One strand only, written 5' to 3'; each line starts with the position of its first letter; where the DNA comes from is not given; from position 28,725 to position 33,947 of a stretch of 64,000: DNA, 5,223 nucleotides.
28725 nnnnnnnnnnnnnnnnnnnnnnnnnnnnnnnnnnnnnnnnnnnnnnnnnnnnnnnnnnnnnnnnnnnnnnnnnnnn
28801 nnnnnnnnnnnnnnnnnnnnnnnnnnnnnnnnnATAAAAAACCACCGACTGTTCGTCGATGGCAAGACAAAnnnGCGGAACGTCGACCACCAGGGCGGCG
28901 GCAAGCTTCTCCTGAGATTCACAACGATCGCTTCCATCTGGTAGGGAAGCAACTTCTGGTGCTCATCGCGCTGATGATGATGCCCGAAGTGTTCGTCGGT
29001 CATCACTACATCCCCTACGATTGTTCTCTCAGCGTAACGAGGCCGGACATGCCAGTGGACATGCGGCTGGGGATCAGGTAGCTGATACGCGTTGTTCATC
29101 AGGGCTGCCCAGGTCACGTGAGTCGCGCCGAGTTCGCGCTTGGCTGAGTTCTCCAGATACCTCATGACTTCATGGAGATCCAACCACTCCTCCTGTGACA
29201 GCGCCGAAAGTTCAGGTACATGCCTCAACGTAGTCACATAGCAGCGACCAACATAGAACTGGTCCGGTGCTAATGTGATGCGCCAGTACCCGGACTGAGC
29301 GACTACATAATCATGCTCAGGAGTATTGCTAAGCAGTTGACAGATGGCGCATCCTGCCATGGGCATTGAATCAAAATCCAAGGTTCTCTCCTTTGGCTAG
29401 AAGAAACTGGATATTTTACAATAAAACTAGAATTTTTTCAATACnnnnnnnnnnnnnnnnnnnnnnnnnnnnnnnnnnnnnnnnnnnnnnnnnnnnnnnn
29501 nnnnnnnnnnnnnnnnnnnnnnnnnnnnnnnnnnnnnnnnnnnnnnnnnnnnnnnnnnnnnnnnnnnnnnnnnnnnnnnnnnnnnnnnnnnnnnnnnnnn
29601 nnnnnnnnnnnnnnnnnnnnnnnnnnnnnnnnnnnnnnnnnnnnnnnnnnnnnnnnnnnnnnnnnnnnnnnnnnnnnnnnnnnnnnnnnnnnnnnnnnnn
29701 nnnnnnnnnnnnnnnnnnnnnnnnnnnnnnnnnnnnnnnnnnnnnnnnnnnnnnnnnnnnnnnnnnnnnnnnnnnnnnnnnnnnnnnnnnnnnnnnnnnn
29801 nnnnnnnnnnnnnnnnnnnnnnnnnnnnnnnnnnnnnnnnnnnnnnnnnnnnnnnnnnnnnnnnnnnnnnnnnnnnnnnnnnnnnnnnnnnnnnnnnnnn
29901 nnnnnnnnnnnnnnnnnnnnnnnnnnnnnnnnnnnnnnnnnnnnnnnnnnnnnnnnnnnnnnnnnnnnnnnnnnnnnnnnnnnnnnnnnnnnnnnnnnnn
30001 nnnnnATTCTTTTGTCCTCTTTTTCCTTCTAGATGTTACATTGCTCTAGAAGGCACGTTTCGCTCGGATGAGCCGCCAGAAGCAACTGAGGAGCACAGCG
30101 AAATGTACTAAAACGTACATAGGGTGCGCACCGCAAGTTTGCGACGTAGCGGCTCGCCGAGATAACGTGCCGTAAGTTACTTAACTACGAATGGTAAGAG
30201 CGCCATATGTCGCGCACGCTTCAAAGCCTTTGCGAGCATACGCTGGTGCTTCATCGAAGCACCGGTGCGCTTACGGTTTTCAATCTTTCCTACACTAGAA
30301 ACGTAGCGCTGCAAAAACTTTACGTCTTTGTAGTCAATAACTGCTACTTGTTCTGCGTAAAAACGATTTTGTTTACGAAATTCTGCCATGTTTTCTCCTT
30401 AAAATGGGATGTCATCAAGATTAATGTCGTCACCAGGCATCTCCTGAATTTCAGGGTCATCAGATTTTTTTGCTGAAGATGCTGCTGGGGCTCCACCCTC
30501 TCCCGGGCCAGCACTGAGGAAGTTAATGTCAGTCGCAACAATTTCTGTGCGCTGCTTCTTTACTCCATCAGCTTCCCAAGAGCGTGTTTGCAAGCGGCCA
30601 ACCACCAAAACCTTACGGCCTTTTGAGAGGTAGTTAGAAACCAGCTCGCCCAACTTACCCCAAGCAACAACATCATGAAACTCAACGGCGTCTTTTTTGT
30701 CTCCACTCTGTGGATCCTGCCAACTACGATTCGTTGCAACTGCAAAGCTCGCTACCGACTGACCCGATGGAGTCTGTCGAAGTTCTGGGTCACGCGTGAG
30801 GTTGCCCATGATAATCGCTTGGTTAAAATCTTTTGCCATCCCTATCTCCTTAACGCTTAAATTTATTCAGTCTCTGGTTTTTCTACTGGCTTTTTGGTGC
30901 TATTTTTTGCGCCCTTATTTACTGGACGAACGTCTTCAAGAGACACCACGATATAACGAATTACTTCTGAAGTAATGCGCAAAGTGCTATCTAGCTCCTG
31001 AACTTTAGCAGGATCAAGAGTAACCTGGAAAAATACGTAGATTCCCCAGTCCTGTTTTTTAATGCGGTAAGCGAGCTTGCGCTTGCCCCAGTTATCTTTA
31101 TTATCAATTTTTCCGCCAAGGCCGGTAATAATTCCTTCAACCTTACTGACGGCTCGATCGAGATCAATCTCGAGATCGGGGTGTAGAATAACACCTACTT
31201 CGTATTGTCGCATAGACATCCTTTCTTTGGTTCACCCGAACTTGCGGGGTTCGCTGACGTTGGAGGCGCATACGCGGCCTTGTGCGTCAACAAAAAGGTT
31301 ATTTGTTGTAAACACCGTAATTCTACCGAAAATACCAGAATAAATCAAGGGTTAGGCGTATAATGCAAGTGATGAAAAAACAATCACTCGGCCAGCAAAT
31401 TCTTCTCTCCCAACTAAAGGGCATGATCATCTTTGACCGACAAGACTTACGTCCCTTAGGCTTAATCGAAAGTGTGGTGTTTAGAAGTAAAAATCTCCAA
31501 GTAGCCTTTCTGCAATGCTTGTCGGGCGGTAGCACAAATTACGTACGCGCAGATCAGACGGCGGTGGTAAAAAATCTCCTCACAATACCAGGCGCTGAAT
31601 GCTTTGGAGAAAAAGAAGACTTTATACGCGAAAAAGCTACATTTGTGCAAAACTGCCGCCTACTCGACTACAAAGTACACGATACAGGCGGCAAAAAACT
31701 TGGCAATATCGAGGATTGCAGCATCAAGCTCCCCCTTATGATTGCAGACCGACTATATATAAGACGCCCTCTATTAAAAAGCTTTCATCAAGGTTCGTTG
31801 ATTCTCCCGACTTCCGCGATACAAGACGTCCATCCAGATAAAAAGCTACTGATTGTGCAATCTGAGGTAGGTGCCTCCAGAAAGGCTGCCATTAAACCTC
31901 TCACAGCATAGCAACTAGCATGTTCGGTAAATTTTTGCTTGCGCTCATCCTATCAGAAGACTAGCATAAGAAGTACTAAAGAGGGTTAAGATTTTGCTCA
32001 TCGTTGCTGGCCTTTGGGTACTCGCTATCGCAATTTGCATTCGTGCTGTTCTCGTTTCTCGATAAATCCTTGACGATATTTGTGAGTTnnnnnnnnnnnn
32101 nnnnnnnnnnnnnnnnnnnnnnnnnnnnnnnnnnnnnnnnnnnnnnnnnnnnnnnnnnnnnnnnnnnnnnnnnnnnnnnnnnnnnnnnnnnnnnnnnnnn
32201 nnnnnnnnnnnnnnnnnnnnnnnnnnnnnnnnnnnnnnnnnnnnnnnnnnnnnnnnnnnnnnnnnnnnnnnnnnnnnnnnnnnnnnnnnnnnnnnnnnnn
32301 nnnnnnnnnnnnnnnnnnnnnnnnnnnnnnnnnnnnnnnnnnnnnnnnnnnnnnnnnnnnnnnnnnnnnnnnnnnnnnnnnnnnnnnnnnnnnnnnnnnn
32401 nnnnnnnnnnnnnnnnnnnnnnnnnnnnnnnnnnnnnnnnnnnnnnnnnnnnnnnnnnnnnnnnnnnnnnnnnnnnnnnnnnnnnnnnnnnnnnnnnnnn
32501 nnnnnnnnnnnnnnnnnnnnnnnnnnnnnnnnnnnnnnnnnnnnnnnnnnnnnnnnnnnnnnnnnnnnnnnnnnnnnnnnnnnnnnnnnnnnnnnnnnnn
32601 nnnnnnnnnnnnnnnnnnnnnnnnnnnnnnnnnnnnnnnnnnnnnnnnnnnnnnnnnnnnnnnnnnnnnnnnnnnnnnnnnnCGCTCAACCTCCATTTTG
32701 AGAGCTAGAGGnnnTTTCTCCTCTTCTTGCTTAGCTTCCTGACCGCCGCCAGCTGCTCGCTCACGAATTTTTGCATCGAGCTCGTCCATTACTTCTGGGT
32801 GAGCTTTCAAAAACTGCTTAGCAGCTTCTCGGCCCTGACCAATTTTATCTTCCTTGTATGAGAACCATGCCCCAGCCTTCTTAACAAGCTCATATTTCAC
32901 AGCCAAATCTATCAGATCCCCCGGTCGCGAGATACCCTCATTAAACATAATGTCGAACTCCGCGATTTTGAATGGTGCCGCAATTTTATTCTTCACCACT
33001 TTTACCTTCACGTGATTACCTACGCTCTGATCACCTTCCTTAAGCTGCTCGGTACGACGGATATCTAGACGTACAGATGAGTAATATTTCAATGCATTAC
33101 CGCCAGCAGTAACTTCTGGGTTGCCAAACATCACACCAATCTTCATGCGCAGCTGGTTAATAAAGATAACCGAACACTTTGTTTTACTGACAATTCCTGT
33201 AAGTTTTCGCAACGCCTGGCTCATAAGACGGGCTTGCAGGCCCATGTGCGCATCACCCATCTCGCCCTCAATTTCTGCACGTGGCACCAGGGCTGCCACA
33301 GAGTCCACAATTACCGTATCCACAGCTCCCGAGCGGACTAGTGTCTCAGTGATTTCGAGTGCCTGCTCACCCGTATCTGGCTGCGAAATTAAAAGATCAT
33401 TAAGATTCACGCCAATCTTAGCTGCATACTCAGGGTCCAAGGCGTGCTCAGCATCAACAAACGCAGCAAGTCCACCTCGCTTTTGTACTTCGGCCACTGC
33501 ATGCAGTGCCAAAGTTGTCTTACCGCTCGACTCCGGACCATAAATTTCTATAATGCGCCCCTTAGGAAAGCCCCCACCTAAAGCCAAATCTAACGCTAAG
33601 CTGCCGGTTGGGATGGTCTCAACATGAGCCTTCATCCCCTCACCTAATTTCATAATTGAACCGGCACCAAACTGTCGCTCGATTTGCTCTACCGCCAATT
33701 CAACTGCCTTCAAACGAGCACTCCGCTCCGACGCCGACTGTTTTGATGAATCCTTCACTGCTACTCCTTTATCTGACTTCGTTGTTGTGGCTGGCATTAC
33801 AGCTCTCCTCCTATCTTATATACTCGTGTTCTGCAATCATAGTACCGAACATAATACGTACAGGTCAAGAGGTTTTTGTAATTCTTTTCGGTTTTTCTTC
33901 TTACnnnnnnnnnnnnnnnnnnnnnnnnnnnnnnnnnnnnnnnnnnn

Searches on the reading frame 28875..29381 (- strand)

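Call 11: search_protein_families(library=pfam, proteins=[window:28875-29381:-], max_evalue=0.001)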
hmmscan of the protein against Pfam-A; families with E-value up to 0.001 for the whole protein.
window:28875-29381:- (169 aa): 1 family
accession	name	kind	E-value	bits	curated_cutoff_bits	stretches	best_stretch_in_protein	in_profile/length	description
PF01230.28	HIT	-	0.00096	20.2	21.5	0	42-116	24-96/98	HIT domain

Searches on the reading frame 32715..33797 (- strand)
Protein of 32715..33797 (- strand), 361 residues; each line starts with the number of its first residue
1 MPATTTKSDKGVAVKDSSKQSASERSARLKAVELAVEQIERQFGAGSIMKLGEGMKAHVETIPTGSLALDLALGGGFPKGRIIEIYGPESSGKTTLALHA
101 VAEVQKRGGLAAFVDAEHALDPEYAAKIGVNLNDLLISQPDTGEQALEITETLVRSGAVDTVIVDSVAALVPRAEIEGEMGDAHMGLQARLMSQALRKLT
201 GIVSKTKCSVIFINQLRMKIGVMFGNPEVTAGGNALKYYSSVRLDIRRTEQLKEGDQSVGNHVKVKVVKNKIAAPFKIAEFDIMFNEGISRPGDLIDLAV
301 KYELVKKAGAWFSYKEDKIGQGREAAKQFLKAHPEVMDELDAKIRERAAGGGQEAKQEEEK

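Call 58: search_protein_families(library=pfam, proteins=[window:32715-33797:-], max_evalue=0.0001)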
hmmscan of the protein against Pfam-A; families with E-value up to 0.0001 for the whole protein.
window:32715-33797:- (361 aa): 6 families
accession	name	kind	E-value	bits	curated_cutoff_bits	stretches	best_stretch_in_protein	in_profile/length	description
PF00154.27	RecA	-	1.3e-137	457.9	27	1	30-290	1-262/262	recA bacterial DNA recombination protein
PF21096.2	RecA_C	-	1.7e-25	89.3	27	1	293-347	1-55/57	RecA C-terminal domain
PF08423.17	Rad51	-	1.1e-11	44.9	22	1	58-250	4-213/244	Rad51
PF06745.19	ATPase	-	1.6e-07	31.4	26.6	1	62-136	1-78/231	KaiC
PF13481.12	AAA_25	-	1.1e-05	25.6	27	0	74-107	27-59/195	AAA domain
PF01637.24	ATPase_2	-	4.3e-05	23.9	33.2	1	81-144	21-69/225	ATPase domain predominantly from Archaea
